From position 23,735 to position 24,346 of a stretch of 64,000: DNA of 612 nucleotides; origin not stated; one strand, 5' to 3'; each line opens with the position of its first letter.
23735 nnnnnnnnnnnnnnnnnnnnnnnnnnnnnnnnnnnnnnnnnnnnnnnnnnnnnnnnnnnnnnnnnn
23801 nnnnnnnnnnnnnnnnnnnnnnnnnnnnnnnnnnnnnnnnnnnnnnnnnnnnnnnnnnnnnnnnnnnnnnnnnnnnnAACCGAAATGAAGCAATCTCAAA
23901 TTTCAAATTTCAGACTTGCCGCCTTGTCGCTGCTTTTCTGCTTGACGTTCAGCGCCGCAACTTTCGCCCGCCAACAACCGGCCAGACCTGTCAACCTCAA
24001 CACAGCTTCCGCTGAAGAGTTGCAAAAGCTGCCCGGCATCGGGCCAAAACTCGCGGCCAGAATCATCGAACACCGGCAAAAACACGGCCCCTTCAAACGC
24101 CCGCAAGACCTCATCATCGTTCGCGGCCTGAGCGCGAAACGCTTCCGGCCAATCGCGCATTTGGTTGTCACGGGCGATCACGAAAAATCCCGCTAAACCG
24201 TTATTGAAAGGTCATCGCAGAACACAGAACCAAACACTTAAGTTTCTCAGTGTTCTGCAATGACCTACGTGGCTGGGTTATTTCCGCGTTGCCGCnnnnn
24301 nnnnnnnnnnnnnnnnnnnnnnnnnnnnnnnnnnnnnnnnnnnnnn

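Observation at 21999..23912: Decayed accessory island: a frameshifted DUF4351-like (Rpn/YhgA-like) gene and a truncated Lhr-type helicase, bracketed by an 18-nt direct repeat that reaches into the comEA start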

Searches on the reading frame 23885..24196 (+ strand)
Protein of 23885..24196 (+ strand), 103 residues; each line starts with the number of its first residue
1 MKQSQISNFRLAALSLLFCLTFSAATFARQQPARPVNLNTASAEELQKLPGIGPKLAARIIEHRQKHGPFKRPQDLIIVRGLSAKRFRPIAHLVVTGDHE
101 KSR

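Call 7: search_protein_families(library=pfam, proteins=[window:23885-24196:+], max_evalue=1)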
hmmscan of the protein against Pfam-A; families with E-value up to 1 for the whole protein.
window:23885-24196:+ (103 aa): 14 families
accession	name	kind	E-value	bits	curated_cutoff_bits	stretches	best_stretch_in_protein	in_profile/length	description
PF12836.13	HHH_3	-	1.4e-22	80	27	1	33-92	3-62/65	Helix-hairpin-helix motif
PF00633.29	HHH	-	1.3e-09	37.8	24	1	36-63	3-30/30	Helix-hairpin-helix motif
PF14520.12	HHH_5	-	3e-06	28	27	1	40-65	31-56/57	Helix-hairpin-helix domain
PF14716.13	HHH_8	-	3.4e-05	24.6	30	1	41-67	45-71/73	Helix-hairpin-helix domain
PF21176.3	RecR_HhH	-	9.6e-05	22.6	27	1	44-60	6-22/45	RecR, helix-hairpin-helix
PF06514.17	PsbU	-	0.00025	21.4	24.5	1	34-86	13-61/93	Photosystem II 12 kDa extrinsic protein (PsbU)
PF12826.13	HHH_2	-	0.00073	20.1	27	1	37-63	28-54/64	Helix-hairpin-helix motif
PF14579.12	HHH_6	-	0.0011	19.6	25.6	1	46-78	27-59/90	Helix-hairpin-helix motif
PF03934.19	T2SSK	-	0.0017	19.1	24.2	1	36-76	1-41/63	Type II secretion system (T2SS), protein K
PF02371.22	Transposase_20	-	0.012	16.4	21.3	1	44-85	2-43/87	Transposase IS116/IS110/IS902 family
PF11798.14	IMS_HHH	-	0.029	15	24.4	1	46-60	13-27/32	IMS family HHH motif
PF04919.18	DUF655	-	0.048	14.1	22.2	1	45-75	117-146/181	Protein of unknown function (DUF655)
PF21687.3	T2SSK_1st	-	0.13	13.4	26.2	0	29-60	67-98/107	Type II secretion system (T2SS), protein K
PF11731.14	Cdd1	-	0.14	12.8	25.5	1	41-61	3-23/86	Pathogenicity locus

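Call 11: search_protein_families(library=ncbifam, proteins=[window:23885-24193:+], max_evalue=1)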
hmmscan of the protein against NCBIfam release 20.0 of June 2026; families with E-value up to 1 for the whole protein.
window:23885-24193:+ (103 aa): 12 families
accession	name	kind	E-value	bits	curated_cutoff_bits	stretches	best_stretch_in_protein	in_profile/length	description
TIGR01259.1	comE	subfamily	1.6e-15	57.1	152.35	1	30-91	54-115/120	comEA protein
TIGR00426.1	TIGR00426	subfamily_domain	1.2e-13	50.9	53.1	1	36-87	8-60/69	competence protein ComEA helix-hairpin-helix repeat region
TIGR03916.1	rSAM_link_UDG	hypoth_equivalog_domain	2e-05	23.9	343.5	1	32-66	318-352/415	putative DNA modification/repair radical SAM protein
NF002708.1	PRK02515.1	equivalog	0.0002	21.3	85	1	30-85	53-104/137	photosystem II complex extrinsic protein PsbU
NF037980.1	T2SS_GspK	equivalog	0.0008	19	130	1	32-86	212-263/307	type II secretion system minor pseudopilin GspK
TIGR00084.2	ruvA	equivalog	0.0024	17.5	85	1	40-61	106-127/202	Holliday junction branch migration protein RuvA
NF033542.1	transpos_IS110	equivalog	0.022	13.9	140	1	35-75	218-252/343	IS110 family RNA-guided transposase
TIGR00615.1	recR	equivalog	0.037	13.5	162.55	1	43-64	11-32/196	recombination mediator RecR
NF045508.1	PhasinPhaH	equivalog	0.05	13.7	250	1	36-62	163-189/234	phasin PhaH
NF001824.0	PRK00558.1-5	equivalog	0.17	10.2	451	1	37-66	617-646/652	excinuclease ABC subunit UvrC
NF008916.0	PRK12278.1-4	equivalog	0.21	11.4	193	1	24-60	139-176/223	50S ribosomal protein L21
NF005078.0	PRK06505.1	equivalog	0.25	10.5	446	1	28-76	174-222/271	enoyl-ACP reductase FabI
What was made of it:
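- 23885..24196 (+): Intact comEA (103 aa, signal peptide plus HHH_3). Its codons 3-9 are encoded by a heptad tract (23891-23912) that contains the second 18-mer. Pfam HHH_3 1.4e-22, TIGR01259 (calls 7, 11).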
